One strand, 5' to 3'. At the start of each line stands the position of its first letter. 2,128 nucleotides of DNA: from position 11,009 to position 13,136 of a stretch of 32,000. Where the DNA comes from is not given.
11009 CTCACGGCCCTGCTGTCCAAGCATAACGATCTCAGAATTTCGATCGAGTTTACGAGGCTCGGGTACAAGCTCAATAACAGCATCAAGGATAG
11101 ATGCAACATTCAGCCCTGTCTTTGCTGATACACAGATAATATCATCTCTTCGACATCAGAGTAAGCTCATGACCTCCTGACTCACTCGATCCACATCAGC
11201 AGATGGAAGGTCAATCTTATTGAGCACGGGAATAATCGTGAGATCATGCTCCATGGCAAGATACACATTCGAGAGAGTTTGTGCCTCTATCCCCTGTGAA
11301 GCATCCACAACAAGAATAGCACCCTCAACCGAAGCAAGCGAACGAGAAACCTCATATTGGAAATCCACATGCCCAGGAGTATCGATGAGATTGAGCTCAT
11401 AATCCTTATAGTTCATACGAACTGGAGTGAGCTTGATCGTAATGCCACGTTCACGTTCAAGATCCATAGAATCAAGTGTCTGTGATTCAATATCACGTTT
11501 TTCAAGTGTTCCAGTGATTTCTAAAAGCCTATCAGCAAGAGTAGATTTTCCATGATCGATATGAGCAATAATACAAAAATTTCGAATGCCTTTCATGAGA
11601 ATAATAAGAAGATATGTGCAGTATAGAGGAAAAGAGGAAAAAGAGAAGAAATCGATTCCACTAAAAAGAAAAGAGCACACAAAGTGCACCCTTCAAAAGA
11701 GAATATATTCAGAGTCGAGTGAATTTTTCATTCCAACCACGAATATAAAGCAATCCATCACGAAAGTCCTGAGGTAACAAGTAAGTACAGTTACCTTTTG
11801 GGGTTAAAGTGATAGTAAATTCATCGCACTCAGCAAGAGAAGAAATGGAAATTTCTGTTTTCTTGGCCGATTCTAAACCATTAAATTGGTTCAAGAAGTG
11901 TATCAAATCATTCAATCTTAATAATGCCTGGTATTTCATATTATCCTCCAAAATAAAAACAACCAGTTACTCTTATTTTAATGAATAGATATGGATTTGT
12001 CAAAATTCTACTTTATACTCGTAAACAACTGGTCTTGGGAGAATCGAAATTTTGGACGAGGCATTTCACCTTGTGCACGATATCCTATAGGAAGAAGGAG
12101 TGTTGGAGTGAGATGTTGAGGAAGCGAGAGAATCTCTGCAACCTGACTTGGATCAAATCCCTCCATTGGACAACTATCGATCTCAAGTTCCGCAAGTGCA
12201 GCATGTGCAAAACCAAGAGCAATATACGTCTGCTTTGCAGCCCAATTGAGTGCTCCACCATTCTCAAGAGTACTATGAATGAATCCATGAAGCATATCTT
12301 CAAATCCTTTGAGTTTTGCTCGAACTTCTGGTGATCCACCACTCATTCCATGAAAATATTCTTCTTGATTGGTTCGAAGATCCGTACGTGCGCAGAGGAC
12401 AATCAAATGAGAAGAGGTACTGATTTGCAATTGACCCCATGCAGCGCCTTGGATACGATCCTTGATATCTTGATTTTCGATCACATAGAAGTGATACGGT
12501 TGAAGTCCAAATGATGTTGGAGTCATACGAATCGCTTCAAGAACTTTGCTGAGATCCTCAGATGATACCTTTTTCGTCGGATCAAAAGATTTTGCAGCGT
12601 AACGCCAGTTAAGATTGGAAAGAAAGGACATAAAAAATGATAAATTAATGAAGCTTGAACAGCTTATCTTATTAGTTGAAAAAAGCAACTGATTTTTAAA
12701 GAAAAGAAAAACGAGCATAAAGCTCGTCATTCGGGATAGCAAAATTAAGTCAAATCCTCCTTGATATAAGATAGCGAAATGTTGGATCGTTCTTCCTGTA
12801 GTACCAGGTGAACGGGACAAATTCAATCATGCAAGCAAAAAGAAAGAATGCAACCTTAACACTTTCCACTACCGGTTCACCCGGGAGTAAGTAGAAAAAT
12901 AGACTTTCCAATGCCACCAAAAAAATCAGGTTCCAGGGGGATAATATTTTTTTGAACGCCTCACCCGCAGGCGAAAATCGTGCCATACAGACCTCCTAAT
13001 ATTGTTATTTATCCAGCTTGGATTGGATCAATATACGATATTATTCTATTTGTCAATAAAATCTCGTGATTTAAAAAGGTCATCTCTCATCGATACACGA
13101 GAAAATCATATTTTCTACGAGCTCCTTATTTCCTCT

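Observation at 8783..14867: Small TGA-free genes whose first TGA sits just upstream of an intrinsic terminator: possible legacy UGA stops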

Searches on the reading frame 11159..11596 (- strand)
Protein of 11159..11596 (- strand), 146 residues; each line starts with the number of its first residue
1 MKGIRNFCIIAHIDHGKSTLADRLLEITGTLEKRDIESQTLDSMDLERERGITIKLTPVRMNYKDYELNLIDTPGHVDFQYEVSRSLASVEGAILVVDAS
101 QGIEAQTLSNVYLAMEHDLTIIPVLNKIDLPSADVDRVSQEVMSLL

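Call 32: find_homologous_proteins(query=window:11159-11596:-, max_evalue=1e-40)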
Query seq(146 aa) (146 aa): 7811 proteins with E <= 1e-40 among 8000 candidates; the best 120 are listed.
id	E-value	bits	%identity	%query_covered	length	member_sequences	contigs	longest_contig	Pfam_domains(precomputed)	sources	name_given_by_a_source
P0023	2.0e-85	302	100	98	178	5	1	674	PF01926.30,PF00009.34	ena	-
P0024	2.9e-83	295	97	100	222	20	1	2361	PF01926.30,PF00009.34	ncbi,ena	-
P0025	6.3e-78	277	91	99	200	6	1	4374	PF01926.30,PF09439.17,PF00009.34,PF00071.29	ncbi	-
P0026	1.2e-76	273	90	98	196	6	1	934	PF01926.30,PF09439.17,PF00009.34,PF00071.29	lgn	-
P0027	1.4e-76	273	90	99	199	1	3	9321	PF01926.30,PF09439.17,PF00009.34,PF00071.29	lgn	-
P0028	2.2e-76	272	89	99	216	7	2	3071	PF01926.30,PF09439.17,PF00009.34,PF00071.29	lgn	-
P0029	2.4e-76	272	88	100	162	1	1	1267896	PF01926.30,PF00009.34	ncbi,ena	-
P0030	1.3e-75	270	89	98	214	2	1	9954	PF01926.30,PF00009.34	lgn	-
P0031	3.0e-75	269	-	-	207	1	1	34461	PF01926.30,PF09439.17,PF00009.34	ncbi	-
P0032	3.1e-74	266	87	98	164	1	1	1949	PF01926.30,PF00009.34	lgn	-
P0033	3.6e-74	265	87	98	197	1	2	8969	PF01926.30,PF09439.17,PF00009.34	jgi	-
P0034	5.3e-74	265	86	98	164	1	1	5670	PF01926.30,PF00009.34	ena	-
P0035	1.2e-73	264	87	98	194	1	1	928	PF01926.30,PF00009.34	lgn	-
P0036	2.0e-73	263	85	99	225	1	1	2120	PF01926.30,PF09439.17,PF00009.34,PF00071.29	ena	-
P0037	2.6e-73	263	85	99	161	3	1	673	PF01926.30,PF00009.34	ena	-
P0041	2.1e-72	260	84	100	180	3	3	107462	PF01926.30,PF00009.34,PF00071.29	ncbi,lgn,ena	-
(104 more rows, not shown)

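Call 33: find_encoding_contigs(protein=P0029, flank=10000, max_places=2)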
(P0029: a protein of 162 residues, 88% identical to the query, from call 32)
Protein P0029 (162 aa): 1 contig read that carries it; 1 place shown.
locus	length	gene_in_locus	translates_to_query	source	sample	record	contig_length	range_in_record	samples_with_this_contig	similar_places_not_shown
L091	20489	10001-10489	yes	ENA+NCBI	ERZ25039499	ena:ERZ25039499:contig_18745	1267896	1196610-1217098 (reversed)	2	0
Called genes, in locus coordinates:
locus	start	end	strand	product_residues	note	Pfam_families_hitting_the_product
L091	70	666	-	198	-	PF25788:Ig_Rha78A_N (weak)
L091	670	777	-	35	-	-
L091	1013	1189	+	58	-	-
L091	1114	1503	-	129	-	-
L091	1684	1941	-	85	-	-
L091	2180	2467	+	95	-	-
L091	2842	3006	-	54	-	-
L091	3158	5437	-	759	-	PF05345:He_PIG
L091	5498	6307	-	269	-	-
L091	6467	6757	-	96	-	-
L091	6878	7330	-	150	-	-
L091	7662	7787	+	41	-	-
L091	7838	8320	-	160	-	PF00255:GSHPx, PF00578:AhpC-TSA (faint), PF08534:Redoxin (faint)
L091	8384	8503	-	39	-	-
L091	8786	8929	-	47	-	-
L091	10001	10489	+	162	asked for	PF00009:GTP_EFTU, PF01926:MMR_HSR1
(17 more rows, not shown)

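Call 34: find_encoding_contigs(protein=P0031, flank=10000, max_places=2)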
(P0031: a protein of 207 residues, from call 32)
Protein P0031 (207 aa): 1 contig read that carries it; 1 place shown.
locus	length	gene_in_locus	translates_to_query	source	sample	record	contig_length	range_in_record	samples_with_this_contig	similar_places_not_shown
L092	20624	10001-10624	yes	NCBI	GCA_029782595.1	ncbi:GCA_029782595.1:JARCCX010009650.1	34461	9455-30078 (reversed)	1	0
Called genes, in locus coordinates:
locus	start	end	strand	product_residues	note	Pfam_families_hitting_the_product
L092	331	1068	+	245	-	-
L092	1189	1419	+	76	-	PF04023:FeoA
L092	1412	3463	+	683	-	PF01926:MMR_HSR1, PF02421:FeoB_N, PF17910:FeoB_Cyto (weak), PF07670:Gate, PF07664:FeoB_C, PF07670:Gate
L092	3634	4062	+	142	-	PF00583:Acetyltransf_1, PF13673:Acetyltransf_10, PF13508:Acetyltransf_7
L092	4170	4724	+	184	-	PF03413:PepSY (faint)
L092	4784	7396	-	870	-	PF00133:tRNA-synt_1, PF01406:tRNA-synt_1e (faint), PF01921:tRNA-synt_1f (faint), PF09334:tRNA-synt_1g, PF13603:tRNA-synt_1_2, PF00133:tRNA-synt_1, PF09334:tRNA-synt_1g, PF08264:Anticodon_1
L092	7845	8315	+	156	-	PF02082:Rrf2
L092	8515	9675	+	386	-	PF05525:Branch_AA_trans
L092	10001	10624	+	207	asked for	PF00009:GTP_EFTU, PF09439:SRPRB (faint), PF01926:MMR_HSR1 (faint), PF00009:GTP_EFTU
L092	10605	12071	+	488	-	PF00009:GTP_EFTU, PF03144:GTP_EFTU_D2, PF14492:EFG_III (faint), PF00679:EFG_C, PF06421:LepA_C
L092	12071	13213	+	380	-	PF04055:Radical_SAM, PF06969:HemN_C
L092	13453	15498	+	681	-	PF00753:Lactamase_B, PF12706:Lactamase_B_2, PF22505:RNase_J_b_CASP, PF07521:RMMBL, PF17770:RNase_J_C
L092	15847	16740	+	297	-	PF00892:EamA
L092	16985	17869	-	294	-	PF00781:DAGK_cat, PF19279:YegS_C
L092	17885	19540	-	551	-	PF01554:MatE (faint), PF01943:Polysacc_synt, PF03023:MurJ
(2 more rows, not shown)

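Call 35: find_encoding_contigs(protein=P0041, flank=10000, max_places=2)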
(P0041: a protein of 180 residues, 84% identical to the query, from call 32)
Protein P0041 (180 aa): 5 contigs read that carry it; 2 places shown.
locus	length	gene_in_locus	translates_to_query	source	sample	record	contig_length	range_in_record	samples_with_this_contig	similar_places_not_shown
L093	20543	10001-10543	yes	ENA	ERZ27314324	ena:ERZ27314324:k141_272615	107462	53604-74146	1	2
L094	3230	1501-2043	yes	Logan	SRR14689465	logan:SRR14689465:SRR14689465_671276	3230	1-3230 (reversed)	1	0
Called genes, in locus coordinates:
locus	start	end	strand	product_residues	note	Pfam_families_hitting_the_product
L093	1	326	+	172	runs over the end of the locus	-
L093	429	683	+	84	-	PF05050:Methyltransf_21 (weak)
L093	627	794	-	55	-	-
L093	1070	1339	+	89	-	-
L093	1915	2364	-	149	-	PF01075:Glyco_transf_9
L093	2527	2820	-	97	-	-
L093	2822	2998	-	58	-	PF13242:Hydrolase_like (weak)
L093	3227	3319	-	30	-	-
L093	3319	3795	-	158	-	PF01380:SIS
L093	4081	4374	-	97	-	PF01380:SIS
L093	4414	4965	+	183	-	-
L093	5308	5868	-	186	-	PF20706:GT4-conflict (faint), PF00534:Glycos_transf_1, PF13692:Glyco_trans_1_4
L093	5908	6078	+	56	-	-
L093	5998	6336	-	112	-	-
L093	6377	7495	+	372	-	PF20706:GT4-conflict, PF00534:Glycos_transf_1, PF13692:Glyco_trans_1_4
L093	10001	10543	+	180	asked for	PF00009:GTP_EFTU, PF01926:MMR_HSR1 (weak), PF00071:Ras (weak)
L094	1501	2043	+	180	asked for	PF00009:GTP_EFTU, PF01926:MMR_HSR1 (weak), PF00071:Ras (weak)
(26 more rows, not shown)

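Call 54: find_encoding_contigs(protein=P0024, flank=10000, max_places=10)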
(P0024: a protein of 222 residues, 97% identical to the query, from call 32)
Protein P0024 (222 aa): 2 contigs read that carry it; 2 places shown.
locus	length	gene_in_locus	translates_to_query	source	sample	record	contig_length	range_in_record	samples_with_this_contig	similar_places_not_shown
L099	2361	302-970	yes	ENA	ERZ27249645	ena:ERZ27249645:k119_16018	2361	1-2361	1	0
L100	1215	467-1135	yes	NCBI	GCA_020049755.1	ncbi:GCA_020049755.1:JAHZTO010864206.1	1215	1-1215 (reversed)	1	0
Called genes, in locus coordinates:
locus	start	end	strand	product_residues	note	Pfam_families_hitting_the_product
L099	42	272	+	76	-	-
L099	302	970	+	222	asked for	PF00009:GTP_EFTU, PF01926:MMR_HSR1 (weak)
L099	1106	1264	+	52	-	-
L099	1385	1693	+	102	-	-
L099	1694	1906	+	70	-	PF00679:EFG_C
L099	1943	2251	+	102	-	PF06421:LepA_C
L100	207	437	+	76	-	-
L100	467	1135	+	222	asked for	PF00009:GTP_EFTU, PF01926:MMR_HSR1 (weak)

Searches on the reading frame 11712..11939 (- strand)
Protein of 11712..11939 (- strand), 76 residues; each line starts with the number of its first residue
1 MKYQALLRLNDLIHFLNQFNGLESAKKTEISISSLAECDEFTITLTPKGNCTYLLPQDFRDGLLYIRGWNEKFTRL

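Call 40: search_protein_families(library=phrogs, max_evalue=0.1, proteins=[window:11712-11939:-])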
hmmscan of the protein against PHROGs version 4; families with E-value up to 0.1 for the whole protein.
window:11712-11939:- (76 aa): 0 families

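Call 41: search_protein_families(library=ncbifam, max_evalue=0.1, proteins=[window:11712-11939:-])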
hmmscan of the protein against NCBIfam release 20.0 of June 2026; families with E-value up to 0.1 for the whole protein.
window:11712-11939:- (76 aa): 0 families

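Call 58: find_related_loci(query=A3, collection=metagenome_contigs, flank=3000)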
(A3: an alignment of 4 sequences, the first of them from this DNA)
Query A3 (76 aa) in metagenome_contigs; peptide patterns used: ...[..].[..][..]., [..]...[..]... (x = any residue, [..] = any of these).
388 stretches matched a pattern; 4 encode a relative of the query (tblastn E <= 1e-3); 4 distinct loci.
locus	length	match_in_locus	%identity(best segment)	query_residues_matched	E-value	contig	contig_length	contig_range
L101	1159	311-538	100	1-76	1e-52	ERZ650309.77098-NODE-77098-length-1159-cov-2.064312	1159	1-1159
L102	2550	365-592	59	1-76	1e-28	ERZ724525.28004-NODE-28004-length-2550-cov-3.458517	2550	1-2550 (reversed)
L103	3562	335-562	59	1-76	1e-28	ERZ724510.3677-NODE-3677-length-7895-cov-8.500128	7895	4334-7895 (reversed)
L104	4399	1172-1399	59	1-76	1e-28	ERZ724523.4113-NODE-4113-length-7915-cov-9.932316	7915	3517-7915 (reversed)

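Call 74: find_related_loci(query=A3, collection=viral_contigs, flank=5000)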
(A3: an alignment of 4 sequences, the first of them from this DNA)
Query A3 (76 aa) in viral_contigs; peptide patterns used: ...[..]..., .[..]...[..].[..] (x = any residue, [..] = any of these).
41 stretches matched a pattern, but none encodes a relative of the query by tblastn (E <= 1e-3).

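Call 97: search_protein_families(library=padloc, max_evalue=0.1, proteins=[window:11712-11939:-])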
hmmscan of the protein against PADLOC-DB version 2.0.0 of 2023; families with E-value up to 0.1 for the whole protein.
window:11712-11939:- (76 aa): 0 families

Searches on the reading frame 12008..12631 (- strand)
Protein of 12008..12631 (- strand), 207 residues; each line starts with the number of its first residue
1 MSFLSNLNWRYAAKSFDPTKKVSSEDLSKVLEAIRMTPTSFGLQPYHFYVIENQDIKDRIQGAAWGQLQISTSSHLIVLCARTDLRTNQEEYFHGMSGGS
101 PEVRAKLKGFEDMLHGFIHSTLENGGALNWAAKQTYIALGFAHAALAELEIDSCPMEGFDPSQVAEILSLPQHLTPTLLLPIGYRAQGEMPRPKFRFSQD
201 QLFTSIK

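Call 7: search_protein_families(library=pfam, max_evalue=0.1, proteins=[window:12011-12631:-])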
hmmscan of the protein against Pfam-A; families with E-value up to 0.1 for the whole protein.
seq(207 aa): 4 families
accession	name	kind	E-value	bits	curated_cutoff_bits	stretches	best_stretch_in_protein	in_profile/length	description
PF00881.29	Nitroreductase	-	1.2e-24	87.8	23.5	1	8-184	2-167/167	Nitroreductase family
PF22233.2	PhyR_sigma-like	-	0.033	14.4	27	1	156-173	17-34/50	Response regulator PhyR, sigma-like domain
PF14512.11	TM1586_NiRdase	-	0.051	13.6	27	1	21-57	153-190/215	Putative TM nitroreductase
PF21434.3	TerS_N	-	0.092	13.2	27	0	158-170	15-27/50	Phage G20C small terminase, N-terminal domain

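Call 18: find_encoding_contigs(protein=window:12008-12631:-, flank=10000, max_places=10)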
Protein window:12008-12631:- (207 aa): 6 contigs read that carry it; 6 places shown.
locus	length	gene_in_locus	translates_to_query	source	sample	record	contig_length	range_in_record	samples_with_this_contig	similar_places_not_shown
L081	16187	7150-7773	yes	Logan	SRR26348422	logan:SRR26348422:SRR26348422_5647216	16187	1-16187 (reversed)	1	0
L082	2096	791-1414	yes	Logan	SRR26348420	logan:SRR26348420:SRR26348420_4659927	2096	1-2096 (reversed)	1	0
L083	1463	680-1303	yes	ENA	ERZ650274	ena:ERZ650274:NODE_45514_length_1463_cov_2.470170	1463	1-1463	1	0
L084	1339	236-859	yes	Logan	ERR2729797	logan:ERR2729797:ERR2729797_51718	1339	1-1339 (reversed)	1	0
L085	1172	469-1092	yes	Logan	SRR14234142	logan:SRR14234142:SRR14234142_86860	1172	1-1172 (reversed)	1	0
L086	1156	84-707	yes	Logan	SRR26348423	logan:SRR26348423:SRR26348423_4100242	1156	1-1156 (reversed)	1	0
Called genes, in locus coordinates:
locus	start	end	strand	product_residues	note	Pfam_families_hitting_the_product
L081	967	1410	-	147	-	-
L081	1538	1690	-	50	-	-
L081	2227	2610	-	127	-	PF05569:Peptidase_M56 (weak), PF01435:Peptidase_M48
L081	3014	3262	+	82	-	-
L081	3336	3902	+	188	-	-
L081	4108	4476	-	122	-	-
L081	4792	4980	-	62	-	-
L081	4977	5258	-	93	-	-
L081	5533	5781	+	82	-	-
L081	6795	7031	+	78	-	-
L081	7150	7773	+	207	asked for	PF00881:Nitroreductase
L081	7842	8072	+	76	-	-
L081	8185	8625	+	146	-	PF00009:GTP_EFTU, PF01926:MMR_HSR1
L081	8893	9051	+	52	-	-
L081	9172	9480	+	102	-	-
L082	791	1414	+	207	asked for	PF00881:Nitroreductase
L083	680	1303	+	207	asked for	PF00881:Nitroreductase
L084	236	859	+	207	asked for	PF00881:Nitroreductase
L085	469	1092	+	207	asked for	PF00881:Nitroreductase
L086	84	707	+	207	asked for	PF00881:Nitroreductase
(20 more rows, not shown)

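Call 92: search_dna_similar(query=window:12011-12631:-, collection=plasmids, mode=protein, max_rows=10)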
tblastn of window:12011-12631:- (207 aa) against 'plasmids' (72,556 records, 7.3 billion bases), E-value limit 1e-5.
Records with a match: 142; places in all: 151; records where one place covers at least 80% of the query: 101.
Best place of each record, by identity: <60% 142.
By first word of the organism name: Escherichia 21; Pantoea 18; Bacillus 16; Vibrio 12; Sulfitobacter 7; Priestia 6; Streptomyces 5; Acinetobacter 5; Providencia 4; Pseudoalteromonas 4; and 30 more.
By predicted mobility (MOB-suite, as given by PLSDB): non-mobilizable 100; conjugative 21; mobilizable 21.
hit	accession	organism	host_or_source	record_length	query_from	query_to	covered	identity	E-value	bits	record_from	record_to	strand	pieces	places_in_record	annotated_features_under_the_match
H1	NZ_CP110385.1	Tritonibacter mobilis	-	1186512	3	206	99%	44.3%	7e-30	122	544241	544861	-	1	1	record has no annotation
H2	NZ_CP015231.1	Tritonibacter mobilis F1926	cell culture,seawater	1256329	3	206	99%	44.3%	7e-30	122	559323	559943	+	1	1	record has no annotation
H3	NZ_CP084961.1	Sulfitobacter pontiacus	cell culture,Seawater from the North ...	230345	2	206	99%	41.2%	4e-29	120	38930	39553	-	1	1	NAD(P)H-dependent oxidoreductase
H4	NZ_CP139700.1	Sulfitobacter pontiacus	Bacterial Culture,hydrothermal vent ...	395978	2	206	99%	41.2%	4e-29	120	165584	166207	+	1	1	NAD(P)H-dependent oxidoreductase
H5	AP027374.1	Sulfitobacter pontiacus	-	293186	2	206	99%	41.2%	7e-28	117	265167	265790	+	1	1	nitroreductase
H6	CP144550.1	Sulfitobacter pontiacus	cell culture,salt marsh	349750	2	206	99%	40.8%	1e-28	119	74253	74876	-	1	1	record has no annotation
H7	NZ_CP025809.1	Sulfitobacter sp. SK025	Marine surface water,North Sea (surface ...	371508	2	206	99%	40.8%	4e-28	117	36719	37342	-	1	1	NAD(P)H-dependent oxidoreductase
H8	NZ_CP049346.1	Sulfitobacter pontiacus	-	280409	2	206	99%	40.8%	9e-28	116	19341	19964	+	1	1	NAD(P)H-dependent oxidoreductase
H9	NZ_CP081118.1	Sulfitobacter pontiacus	-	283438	2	206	99%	40.8%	1e-27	116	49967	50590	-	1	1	NAD(P)H-dependent oxidoreductase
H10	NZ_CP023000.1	Rhizobium sp. 11515TR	Cell culture,agricultural soil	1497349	7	206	97%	40.1%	8e-33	131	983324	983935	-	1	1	record has no annotation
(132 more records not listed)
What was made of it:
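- Tried and rejected: A nitroreductase tblastn against plasmids gave at most 44% identity, so no donor could be inferred (call 92).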

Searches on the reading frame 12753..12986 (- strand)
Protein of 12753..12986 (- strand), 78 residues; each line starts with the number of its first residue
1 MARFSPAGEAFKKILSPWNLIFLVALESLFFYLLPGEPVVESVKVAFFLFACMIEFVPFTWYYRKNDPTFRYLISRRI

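Call 40: search_protein_families(library=phrogs, max_evalue=0.1, proteins=[window:12753-12986:-])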
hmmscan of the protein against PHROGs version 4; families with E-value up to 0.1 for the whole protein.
window:12753-12986:- (78 aa): 1 family
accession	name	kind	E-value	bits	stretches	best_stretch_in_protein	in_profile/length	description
phrog_34593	-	unknown function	0.045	15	0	41-60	4-23/54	-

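Call 41: search_protein_families(library=ncbifam, max_evalue=0.1, proteins=[window:12753-12986:-])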
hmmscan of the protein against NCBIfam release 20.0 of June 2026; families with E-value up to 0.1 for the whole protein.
window:12753-12986:- (78 aa): 0 families

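Call 73: find_related_loci(query=A6, collection=viral_contigs, flank=5000)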
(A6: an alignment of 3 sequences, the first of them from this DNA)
Query A6 (78 aa) in viral_contigs; peptide patterns used: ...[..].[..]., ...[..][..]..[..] (x = any residue, [..] = any of these).
244 stretches matched a pattern, but none encodes a relative of the query by tblastn (E <= 1e-3).

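Call 97: search_protein_families(library=padloc, max_evalue=0.1, proteins=[window:12753-12986:-])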
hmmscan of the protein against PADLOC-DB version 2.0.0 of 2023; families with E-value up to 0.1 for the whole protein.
window:12753-12986:- (78 aa): 0 families
